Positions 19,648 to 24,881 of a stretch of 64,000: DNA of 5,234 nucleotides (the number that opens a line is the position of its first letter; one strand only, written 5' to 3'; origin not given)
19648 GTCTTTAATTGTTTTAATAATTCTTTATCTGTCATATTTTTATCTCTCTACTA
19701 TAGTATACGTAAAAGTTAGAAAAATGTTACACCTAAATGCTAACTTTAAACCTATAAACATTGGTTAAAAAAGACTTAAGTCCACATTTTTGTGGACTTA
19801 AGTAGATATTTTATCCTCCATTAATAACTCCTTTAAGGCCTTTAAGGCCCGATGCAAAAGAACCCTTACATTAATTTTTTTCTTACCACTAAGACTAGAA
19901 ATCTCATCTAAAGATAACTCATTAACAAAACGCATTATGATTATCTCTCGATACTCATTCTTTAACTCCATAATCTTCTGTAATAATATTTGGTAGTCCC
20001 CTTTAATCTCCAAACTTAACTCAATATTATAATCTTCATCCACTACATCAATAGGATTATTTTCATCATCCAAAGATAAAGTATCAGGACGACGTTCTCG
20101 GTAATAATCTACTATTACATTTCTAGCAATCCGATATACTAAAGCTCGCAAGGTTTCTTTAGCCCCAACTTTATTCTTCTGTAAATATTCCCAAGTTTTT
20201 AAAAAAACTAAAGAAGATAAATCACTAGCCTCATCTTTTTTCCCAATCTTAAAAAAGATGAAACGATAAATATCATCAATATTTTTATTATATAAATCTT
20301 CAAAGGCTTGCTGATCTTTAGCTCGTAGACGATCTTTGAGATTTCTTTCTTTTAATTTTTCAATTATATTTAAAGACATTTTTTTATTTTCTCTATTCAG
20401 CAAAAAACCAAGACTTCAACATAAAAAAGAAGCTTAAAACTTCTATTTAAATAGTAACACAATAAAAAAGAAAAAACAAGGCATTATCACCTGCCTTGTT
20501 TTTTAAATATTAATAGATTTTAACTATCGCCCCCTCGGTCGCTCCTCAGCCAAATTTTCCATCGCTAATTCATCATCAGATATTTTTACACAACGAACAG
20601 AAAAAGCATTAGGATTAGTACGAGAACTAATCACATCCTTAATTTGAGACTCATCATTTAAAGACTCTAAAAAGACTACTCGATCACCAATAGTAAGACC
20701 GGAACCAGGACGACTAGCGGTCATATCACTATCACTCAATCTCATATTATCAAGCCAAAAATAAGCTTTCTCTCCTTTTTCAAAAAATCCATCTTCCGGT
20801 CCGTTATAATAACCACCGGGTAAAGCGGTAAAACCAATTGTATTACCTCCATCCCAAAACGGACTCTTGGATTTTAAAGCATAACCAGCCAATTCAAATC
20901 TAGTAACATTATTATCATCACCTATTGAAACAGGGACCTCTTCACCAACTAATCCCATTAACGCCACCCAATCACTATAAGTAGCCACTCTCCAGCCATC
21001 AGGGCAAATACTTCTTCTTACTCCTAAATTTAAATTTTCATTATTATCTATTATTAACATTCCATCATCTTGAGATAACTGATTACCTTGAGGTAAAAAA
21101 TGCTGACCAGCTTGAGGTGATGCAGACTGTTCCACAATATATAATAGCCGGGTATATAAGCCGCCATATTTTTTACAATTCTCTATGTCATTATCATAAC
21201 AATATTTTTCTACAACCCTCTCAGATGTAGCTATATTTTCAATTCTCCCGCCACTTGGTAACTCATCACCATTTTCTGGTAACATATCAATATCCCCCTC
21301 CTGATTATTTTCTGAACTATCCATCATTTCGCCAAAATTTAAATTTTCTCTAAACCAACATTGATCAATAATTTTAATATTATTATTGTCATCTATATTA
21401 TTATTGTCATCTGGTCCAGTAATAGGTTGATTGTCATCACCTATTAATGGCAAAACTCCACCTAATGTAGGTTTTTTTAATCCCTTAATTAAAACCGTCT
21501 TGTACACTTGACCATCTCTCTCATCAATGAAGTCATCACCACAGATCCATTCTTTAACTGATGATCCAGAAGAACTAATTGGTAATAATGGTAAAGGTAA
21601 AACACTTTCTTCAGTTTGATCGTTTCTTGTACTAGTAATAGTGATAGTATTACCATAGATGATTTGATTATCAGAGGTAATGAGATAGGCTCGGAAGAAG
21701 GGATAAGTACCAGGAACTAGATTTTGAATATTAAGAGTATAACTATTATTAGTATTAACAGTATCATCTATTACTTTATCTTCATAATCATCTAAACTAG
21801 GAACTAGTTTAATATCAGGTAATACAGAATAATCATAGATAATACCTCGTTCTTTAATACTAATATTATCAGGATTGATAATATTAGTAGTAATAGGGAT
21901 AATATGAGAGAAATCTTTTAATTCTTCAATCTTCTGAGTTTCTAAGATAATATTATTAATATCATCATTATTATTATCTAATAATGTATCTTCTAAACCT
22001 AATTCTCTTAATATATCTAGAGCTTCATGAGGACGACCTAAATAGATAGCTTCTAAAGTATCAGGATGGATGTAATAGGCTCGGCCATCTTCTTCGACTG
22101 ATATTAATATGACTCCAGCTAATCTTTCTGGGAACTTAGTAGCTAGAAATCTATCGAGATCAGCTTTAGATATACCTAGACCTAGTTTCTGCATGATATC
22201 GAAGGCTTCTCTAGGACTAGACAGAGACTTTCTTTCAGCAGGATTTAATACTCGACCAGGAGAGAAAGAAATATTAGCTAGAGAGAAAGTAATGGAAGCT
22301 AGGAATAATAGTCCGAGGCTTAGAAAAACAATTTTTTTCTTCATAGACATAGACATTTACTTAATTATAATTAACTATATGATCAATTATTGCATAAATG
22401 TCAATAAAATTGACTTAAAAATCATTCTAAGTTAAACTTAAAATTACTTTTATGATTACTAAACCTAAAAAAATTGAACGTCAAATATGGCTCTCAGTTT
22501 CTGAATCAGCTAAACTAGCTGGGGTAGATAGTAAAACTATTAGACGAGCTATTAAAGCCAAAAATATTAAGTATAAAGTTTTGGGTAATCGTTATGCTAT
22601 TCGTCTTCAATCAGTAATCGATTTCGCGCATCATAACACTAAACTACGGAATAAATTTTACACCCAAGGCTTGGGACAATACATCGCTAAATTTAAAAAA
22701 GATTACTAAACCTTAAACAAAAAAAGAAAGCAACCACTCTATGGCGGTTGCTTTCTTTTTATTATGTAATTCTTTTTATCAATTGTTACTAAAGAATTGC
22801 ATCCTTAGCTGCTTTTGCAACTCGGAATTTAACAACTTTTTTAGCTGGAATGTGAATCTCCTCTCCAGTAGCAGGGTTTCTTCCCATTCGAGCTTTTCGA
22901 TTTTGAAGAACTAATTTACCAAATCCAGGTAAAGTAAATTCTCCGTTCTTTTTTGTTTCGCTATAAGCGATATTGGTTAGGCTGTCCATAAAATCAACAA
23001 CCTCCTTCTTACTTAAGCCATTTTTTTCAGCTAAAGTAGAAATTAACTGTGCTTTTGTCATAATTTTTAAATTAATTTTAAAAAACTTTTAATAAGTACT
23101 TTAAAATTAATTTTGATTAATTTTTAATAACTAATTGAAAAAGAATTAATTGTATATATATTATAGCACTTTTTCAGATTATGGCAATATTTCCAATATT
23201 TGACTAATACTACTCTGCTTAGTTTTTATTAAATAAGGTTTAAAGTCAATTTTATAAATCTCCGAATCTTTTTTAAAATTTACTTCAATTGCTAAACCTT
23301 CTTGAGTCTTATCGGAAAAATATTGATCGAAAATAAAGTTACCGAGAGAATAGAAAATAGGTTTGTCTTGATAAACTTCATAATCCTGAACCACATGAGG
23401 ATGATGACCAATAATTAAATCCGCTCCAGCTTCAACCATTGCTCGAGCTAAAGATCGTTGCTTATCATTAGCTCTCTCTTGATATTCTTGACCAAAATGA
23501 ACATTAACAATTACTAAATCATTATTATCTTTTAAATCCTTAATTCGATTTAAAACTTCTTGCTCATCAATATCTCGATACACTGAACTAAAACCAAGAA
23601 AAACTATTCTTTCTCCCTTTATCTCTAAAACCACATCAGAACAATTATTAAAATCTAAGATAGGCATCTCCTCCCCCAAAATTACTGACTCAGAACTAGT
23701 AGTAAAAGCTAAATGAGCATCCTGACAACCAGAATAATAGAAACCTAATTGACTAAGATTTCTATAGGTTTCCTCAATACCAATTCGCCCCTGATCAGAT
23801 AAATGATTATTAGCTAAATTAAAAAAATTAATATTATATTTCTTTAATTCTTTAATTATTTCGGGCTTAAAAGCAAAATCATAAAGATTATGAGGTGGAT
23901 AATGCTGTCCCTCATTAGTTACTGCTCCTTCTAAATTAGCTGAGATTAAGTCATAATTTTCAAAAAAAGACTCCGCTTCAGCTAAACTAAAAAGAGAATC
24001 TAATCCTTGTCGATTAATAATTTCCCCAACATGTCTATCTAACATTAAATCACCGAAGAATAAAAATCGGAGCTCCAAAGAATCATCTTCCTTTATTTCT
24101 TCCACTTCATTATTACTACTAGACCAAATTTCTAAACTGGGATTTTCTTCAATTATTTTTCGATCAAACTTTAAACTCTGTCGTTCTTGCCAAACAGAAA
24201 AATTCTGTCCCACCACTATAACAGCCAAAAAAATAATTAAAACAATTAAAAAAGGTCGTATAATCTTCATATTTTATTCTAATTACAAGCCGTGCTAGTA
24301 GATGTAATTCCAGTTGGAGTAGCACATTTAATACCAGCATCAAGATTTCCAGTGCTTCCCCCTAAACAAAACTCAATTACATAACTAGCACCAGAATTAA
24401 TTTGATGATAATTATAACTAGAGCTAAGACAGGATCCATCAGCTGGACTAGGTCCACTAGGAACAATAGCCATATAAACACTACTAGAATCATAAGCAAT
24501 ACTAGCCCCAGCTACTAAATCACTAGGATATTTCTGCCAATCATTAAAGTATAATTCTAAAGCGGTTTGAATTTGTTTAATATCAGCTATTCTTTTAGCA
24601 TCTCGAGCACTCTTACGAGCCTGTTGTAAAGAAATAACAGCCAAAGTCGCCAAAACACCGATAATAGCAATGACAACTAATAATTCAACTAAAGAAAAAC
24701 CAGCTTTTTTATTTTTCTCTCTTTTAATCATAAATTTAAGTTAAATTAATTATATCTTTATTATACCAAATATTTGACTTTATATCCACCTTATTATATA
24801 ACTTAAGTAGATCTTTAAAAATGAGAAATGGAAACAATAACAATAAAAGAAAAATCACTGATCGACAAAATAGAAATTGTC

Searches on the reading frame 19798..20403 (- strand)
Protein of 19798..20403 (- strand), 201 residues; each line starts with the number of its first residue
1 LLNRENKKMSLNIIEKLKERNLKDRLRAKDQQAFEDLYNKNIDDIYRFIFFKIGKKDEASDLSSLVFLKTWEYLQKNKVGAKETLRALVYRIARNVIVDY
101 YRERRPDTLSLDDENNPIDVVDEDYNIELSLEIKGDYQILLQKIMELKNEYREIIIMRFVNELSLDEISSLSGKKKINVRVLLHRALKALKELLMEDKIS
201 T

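Call 73: search_protein_families(library=pfam, proteins=[window:19798-20403:-], max_evalue=0.001)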
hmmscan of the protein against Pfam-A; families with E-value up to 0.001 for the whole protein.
window:19798-20403:- (201 aa): 3 families
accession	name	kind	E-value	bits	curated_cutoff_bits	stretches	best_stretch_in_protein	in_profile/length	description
PF08281.18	Sigma70_r4_2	-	1.9e-11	43.9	25.7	1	138-190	2-54/54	Sigma-70, region 4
PF04542.20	Sigma70_r2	-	7.1e-08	32.6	24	1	37-105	1-69/71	Sigma-70 region 2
PF04545.22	Sigma70_r4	-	1.6e-07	31.2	24.1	1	146-192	4-50/50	Sigma-70, region 4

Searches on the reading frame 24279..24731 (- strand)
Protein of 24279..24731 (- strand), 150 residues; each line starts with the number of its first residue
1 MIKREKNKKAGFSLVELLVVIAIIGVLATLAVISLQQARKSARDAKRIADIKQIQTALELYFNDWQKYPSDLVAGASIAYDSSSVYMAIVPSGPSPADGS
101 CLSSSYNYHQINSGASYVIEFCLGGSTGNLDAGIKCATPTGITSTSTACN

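Call 73: search_protein_families(library=pfam, proteins=[window:24279-24731:-], max_evalue=0.001)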
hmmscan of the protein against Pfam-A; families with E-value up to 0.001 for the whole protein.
window:24279-24731:- (150 aa): 1 family
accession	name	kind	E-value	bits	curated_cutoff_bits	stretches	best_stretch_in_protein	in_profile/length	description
PF07963.17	N_methyl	-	4.1e-09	36.1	21.2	1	6-31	1-26/27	Prokaryotic N-terminal methylation motif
